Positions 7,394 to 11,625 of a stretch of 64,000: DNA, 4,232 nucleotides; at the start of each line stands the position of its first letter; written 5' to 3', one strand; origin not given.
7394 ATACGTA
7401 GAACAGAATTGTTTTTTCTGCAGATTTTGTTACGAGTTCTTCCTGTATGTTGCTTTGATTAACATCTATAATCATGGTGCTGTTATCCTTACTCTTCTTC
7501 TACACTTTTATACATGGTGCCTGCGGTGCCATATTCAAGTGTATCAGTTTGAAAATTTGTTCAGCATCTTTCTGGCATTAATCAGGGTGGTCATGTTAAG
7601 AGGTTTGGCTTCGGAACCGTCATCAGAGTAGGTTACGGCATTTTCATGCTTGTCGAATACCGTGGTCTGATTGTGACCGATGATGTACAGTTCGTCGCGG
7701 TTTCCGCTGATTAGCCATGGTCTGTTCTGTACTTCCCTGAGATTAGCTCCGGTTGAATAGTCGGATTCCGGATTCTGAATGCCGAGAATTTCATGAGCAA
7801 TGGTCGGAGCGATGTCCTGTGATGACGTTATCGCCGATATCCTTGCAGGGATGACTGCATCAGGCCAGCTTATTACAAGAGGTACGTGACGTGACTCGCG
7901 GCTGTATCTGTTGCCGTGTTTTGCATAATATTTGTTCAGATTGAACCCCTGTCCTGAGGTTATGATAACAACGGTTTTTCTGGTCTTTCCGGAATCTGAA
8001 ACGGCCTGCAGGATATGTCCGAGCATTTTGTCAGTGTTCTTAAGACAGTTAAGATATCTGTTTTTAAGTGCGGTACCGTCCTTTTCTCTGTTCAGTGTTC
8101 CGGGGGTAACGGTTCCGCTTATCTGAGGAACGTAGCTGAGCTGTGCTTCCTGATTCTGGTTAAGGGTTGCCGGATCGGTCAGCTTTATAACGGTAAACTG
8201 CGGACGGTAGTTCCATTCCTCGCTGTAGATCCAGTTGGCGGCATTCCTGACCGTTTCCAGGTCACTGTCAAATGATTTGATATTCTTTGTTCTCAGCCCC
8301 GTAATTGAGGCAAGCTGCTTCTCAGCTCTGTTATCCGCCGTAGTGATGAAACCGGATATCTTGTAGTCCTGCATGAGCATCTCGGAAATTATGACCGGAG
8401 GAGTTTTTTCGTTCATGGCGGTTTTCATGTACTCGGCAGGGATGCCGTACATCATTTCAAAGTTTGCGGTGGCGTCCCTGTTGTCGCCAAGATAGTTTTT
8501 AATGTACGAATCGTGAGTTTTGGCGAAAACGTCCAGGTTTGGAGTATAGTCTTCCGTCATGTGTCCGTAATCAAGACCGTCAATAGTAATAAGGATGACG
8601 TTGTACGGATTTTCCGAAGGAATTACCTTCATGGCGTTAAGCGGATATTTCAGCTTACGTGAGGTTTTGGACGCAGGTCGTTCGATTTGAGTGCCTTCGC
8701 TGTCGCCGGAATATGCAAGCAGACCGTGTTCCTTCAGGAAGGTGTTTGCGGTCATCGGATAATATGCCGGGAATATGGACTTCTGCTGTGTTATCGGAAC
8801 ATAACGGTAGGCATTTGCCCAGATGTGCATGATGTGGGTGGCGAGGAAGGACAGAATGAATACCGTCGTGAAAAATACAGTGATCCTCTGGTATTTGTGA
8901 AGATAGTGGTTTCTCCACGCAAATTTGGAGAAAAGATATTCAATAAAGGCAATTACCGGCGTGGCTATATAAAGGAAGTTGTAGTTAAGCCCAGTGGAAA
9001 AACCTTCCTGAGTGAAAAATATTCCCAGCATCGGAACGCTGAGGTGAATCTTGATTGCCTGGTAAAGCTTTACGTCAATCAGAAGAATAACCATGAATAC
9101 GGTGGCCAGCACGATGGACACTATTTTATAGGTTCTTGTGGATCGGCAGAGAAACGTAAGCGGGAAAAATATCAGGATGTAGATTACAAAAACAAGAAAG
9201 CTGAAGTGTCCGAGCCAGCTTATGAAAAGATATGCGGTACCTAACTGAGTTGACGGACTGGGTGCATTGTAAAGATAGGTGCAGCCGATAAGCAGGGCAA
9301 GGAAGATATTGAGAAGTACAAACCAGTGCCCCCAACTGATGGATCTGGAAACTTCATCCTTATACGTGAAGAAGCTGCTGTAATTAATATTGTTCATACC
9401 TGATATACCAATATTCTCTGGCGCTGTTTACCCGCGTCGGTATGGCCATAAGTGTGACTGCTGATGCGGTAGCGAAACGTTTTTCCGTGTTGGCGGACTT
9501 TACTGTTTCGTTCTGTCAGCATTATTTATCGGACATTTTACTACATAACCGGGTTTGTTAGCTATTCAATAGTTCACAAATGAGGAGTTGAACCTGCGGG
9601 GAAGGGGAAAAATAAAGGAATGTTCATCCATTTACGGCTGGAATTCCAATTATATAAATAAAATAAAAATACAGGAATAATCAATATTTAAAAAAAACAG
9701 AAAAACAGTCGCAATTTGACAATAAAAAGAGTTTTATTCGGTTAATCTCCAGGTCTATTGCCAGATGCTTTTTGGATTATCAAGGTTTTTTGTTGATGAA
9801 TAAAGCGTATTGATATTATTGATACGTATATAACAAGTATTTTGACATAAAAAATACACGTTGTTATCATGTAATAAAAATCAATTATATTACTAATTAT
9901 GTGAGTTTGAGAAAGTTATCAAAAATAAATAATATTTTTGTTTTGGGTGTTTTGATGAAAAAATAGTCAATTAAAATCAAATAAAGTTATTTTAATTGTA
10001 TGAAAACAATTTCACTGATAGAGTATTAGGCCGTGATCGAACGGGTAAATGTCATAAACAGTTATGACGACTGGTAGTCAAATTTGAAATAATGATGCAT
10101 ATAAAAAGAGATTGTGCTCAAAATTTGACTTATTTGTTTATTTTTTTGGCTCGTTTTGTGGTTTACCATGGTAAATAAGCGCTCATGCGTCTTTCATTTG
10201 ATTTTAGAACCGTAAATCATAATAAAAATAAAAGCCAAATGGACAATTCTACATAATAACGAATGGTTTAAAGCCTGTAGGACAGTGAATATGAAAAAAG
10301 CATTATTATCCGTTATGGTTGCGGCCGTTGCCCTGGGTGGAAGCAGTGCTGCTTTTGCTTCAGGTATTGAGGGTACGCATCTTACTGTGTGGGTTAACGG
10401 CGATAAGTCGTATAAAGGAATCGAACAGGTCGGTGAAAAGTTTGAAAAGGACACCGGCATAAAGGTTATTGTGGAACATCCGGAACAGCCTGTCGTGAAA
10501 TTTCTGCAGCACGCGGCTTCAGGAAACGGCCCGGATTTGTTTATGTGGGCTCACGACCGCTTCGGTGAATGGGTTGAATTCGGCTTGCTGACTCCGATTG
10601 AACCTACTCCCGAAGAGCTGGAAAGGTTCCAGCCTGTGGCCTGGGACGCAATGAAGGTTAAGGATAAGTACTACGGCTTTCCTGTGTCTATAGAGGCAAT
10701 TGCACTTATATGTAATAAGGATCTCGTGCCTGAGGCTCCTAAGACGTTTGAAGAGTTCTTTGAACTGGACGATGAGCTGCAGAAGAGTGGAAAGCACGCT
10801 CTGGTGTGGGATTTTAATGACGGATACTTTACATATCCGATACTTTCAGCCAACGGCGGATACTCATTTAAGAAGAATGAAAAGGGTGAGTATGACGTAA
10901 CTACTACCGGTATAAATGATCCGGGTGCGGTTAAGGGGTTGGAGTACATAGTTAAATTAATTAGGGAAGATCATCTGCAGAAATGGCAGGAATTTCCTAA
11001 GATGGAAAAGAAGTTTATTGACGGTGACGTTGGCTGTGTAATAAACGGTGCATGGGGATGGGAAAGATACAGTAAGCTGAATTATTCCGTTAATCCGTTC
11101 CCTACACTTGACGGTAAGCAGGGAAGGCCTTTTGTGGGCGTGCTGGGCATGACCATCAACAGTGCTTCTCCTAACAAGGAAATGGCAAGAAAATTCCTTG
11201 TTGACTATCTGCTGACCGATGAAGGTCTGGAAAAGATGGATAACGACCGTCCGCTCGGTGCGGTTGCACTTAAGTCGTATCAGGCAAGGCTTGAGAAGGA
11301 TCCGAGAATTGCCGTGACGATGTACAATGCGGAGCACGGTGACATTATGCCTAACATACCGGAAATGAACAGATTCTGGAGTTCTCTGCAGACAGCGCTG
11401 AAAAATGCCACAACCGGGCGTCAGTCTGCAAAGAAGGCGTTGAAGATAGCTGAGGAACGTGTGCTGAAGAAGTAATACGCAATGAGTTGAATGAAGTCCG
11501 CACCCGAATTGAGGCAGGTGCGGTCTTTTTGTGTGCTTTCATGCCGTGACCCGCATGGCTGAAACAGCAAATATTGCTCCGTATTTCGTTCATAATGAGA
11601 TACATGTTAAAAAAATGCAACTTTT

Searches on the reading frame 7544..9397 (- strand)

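Call 69: search_protein_families(library=pfam, proteins=[window:7544-9397:-], max_evalue=0.00001)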
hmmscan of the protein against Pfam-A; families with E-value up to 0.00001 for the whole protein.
window:7544-9397:- (617 aa): 3 families
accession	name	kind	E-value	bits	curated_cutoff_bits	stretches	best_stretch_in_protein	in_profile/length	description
PF11893.13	DUF3413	-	3.2e-72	243.1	27.1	1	11-257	3-247/248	Domain of unknown function (DUF3413)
PF00884.28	Sulfatase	-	2e-16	60.6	25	1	266-534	2-296/301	Sulfatase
PF01663.27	Phosphodiest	-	4.6e-06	26.9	23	0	388-588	147-331/342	Type I phosphodiesterase / nucleotide pyrophosphatase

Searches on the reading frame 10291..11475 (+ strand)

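Call 69: search_protein_families(library=pfam, proteins=[window:10291-11475:+], max_evalue=0.00001)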
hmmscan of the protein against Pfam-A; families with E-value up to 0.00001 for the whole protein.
window:10291-11475:+ (394 aa): 2 families
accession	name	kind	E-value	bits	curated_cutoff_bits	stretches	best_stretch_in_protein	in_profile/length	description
PF01547.30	SBP_bac_1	-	6.1e-35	122.1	26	1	41-312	7-305/307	Bacterial extracellular solute-binding protein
PF13416.11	SBP_bac_8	-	1.1e-34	120.9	27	1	48-338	3-275/279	Bacterial extracellular solute-binding protein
